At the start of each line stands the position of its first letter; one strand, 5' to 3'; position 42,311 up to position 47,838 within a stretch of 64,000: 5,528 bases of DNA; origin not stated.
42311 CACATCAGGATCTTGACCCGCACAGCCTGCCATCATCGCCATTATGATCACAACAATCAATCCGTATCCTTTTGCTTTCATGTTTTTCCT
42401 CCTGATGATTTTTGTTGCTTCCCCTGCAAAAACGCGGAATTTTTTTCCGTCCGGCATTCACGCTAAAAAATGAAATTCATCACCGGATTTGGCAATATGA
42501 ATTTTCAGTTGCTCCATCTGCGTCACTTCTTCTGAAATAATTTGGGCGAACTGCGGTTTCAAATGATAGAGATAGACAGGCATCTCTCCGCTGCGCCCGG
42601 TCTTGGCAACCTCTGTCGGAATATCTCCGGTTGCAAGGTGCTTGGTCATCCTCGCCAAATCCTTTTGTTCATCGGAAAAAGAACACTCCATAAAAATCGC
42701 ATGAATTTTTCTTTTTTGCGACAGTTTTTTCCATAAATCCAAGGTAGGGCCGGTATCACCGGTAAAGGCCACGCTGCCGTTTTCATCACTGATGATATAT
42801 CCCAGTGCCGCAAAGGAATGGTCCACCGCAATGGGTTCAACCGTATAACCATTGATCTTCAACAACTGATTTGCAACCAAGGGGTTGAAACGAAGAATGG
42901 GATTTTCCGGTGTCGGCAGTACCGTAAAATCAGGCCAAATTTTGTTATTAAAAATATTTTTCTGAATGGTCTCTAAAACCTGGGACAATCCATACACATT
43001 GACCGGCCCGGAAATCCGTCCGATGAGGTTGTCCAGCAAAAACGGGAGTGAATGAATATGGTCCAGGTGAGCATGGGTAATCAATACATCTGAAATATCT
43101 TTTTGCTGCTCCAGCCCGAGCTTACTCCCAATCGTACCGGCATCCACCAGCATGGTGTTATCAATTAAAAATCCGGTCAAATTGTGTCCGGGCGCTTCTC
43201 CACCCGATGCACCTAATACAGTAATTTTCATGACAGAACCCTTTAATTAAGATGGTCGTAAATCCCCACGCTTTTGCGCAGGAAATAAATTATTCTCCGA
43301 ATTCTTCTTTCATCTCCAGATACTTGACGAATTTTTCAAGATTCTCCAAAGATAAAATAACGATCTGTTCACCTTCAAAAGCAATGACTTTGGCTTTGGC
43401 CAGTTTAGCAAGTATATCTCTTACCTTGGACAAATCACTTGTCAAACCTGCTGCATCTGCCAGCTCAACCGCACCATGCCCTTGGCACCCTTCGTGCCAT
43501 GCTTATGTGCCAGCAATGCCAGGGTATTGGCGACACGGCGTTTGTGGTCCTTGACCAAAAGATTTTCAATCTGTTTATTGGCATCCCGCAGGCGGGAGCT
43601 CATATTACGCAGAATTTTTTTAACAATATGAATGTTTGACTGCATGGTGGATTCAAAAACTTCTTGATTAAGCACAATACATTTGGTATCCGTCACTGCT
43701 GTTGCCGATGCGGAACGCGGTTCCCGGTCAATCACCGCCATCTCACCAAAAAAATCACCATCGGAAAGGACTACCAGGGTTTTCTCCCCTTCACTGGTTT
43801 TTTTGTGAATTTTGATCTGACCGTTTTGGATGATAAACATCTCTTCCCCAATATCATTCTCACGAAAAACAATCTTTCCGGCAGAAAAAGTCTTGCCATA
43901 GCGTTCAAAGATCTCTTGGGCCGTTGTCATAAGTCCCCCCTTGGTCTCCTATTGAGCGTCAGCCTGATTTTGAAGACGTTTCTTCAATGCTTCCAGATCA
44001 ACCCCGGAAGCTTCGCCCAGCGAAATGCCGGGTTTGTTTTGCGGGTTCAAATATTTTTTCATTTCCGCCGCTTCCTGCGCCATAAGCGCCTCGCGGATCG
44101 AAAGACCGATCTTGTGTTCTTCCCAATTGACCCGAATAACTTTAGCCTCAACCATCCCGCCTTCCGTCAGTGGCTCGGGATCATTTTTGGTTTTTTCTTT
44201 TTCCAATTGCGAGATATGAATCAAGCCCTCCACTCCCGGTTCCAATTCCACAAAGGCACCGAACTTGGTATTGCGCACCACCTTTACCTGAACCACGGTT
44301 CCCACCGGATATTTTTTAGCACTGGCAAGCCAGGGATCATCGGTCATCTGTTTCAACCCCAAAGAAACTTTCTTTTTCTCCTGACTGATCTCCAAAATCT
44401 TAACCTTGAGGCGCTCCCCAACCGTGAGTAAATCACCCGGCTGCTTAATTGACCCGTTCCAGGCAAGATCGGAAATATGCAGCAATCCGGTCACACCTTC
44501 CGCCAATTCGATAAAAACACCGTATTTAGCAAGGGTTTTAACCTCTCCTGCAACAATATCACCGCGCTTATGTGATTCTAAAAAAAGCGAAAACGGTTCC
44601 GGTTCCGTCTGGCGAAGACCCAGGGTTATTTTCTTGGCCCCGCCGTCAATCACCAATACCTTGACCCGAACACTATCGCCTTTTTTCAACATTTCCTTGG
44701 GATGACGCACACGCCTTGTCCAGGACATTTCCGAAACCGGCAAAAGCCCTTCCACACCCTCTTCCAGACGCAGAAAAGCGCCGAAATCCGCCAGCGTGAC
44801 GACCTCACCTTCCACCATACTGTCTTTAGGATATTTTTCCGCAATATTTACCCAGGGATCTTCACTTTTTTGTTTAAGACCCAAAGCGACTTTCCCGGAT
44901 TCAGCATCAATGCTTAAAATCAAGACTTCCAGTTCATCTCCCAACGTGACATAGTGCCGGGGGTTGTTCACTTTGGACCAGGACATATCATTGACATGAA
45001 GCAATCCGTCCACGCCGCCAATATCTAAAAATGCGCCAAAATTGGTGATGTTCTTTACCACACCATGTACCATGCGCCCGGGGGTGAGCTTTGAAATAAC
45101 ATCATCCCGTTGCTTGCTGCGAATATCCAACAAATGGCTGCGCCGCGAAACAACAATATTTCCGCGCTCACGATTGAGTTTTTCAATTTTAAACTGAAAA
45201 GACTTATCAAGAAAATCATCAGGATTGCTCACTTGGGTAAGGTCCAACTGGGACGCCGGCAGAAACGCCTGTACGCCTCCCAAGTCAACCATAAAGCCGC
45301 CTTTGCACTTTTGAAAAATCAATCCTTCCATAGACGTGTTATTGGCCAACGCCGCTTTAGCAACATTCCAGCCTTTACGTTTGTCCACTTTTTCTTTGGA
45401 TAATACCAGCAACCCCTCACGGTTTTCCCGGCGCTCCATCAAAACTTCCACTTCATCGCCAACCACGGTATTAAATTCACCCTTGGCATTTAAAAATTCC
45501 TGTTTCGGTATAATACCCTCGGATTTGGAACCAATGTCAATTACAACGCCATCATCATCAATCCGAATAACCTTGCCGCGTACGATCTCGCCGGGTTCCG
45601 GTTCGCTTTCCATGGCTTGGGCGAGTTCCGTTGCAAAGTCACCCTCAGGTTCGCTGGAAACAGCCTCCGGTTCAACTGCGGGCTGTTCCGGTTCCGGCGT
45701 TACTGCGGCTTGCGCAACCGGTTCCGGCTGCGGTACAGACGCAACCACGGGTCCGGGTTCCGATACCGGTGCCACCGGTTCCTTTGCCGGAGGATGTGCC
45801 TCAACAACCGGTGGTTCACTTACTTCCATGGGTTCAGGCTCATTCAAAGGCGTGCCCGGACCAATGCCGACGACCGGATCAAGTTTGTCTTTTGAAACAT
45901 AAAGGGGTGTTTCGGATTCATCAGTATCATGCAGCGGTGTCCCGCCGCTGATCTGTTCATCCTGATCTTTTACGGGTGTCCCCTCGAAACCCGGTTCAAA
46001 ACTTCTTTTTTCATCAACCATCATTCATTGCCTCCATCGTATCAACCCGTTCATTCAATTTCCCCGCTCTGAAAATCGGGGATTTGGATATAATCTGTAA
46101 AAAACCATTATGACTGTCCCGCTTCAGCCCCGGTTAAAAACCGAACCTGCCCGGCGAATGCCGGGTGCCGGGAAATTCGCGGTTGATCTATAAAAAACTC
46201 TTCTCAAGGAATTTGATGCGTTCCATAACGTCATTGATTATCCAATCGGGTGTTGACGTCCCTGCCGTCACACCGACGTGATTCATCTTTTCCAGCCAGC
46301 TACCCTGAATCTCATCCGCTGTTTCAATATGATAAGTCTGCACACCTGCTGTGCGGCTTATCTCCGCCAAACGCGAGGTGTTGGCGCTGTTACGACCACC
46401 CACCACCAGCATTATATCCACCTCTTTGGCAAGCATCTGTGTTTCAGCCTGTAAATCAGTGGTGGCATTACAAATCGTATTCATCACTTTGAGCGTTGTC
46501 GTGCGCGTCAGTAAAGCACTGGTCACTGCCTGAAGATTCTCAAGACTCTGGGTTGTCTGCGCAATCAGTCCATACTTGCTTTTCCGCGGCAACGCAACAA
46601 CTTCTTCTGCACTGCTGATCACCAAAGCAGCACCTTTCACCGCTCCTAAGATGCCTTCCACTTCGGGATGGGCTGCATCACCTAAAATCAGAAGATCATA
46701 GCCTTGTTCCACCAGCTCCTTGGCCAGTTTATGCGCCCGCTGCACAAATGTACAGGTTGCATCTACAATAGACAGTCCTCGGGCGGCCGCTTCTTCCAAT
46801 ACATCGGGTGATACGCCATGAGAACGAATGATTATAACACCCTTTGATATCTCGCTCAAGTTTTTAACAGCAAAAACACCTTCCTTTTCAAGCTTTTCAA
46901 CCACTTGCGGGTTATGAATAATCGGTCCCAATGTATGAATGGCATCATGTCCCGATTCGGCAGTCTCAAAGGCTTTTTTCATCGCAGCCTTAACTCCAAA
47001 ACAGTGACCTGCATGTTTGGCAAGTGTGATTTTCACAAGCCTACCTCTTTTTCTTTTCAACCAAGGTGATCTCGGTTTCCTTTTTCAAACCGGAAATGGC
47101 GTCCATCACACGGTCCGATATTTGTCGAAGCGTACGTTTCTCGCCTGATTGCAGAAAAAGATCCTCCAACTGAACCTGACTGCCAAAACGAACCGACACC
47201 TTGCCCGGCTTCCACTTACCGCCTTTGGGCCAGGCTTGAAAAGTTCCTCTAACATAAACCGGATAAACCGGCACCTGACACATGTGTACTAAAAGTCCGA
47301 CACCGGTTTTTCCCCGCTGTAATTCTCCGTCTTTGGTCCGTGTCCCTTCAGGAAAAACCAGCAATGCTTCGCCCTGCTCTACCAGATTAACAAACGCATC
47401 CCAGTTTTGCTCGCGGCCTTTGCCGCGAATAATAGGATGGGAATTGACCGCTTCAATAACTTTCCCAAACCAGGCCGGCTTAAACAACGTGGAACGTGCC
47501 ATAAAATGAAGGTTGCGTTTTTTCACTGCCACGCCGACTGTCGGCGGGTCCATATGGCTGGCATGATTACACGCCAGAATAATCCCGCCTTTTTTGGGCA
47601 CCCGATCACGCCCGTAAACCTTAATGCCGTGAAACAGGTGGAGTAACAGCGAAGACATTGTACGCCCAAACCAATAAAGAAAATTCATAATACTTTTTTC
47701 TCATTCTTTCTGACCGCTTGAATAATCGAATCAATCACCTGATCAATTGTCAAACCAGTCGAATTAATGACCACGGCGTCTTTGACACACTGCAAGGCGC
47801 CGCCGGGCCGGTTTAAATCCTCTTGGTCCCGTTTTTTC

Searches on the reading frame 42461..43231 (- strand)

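Call 43: search_protein_families(library=pfam, proteins=[window:42461-43231:-], max_evalue=0.0001)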
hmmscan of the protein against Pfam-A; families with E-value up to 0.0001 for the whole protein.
window:42461-43231:- (257 aa): 3 families
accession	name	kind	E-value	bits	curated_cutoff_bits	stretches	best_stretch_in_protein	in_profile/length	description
PF02112.21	PDEase_II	-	2.8e-14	53.4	23.7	1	43-190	80-262/340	cAMP phosphodiesterases class-II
PF12706.13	Lactamase_B_2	-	3e-12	47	27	1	41-190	26-171/200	Beta-lactamase superfamily domain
PF00753.33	Lactamase_B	-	1e-09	39.1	22.7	1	25-165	16-155/196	Metallo-beta-lactamase superfamily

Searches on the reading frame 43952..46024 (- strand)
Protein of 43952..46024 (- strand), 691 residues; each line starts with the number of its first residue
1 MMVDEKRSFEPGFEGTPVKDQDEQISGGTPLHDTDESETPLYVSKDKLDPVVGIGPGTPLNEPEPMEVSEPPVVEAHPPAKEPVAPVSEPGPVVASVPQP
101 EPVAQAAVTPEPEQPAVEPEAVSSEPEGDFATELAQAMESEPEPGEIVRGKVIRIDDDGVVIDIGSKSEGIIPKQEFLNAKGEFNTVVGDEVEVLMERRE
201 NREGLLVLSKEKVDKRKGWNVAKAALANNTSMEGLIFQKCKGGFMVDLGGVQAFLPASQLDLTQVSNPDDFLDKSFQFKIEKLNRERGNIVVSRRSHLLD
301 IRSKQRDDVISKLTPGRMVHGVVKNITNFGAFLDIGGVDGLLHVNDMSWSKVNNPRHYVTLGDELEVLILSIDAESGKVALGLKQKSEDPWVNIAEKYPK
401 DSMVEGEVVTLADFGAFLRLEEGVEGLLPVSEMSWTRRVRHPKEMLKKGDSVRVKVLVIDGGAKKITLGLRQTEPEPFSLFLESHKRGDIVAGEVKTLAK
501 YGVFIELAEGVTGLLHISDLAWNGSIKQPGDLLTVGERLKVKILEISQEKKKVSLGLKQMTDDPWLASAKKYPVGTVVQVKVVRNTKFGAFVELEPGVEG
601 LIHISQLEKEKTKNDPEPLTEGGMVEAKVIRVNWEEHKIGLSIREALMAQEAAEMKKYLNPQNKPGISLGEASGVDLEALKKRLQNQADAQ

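Call 43: search_protein_families(library=pfam, proteins=[window:43952-46024:-], max_evalue=0.0001)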
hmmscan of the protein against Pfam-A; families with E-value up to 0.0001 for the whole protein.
window:43952-46024:- (691 aa): 5 families
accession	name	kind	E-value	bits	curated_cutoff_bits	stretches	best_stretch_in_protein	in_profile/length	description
PF00575.29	S1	-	5.8e-89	293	22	6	485-558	2-74/74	S1 RNA binding domain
PF23459.1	S1_RRP5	-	1.3e-22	80.5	27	1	400-468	3-70/72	RRP5 S1 domain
PF13509.12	S1_2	-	2.1e-14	53.8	21.8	0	574-610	1-37/61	S1 domain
PF21710.3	Spt6_S1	-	1e-12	48.6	27.5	1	572-646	14-89/91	Spt6, S1/OB domain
PF17092.11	PCB_OB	-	3.3e-09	37.9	27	0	390-457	20-98/111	Penicillin-binding protein OB-like domain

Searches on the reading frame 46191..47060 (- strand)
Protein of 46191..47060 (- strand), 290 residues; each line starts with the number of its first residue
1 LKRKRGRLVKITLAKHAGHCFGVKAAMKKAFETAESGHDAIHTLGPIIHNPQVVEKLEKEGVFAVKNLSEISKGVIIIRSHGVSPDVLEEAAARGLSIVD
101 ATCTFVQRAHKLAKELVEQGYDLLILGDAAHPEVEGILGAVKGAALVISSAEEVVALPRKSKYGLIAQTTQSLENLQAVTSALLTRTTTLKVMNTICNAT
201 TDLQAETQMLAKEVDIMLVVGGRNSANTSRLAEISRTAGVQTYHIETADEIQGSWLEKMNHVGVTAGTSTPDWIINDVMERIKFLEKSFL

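Call 43: search_protein_families(library=pfam, proteins=[window:46191-47060:-], max_evalue=0.0001)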
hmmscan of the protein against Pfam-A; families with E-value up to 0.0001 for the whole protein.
window:46191-47060:- (290 aa): 1 family
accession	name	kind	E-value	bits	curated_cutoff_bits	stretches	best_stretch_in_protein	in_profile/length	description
PF02401.23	LYTB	-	1.3e-93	313.6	24.5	1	11-283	1-267/267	LytB protein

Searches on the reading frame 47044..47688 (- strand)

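Call 43: search_protein_families(library=pfam, proteins=[window:47044-47688:-], max_evalue=0.0001)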
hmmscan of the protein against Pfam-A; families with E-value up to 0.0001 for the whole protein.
window:47044-47688:- (215 aa): 1 family
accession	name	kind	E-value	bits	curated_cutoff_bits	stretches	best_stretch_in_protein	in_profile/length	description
PF01553.26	Acyltransferase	-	1.9e-26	92.9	23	1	22-146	2-131/132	Acyltransferase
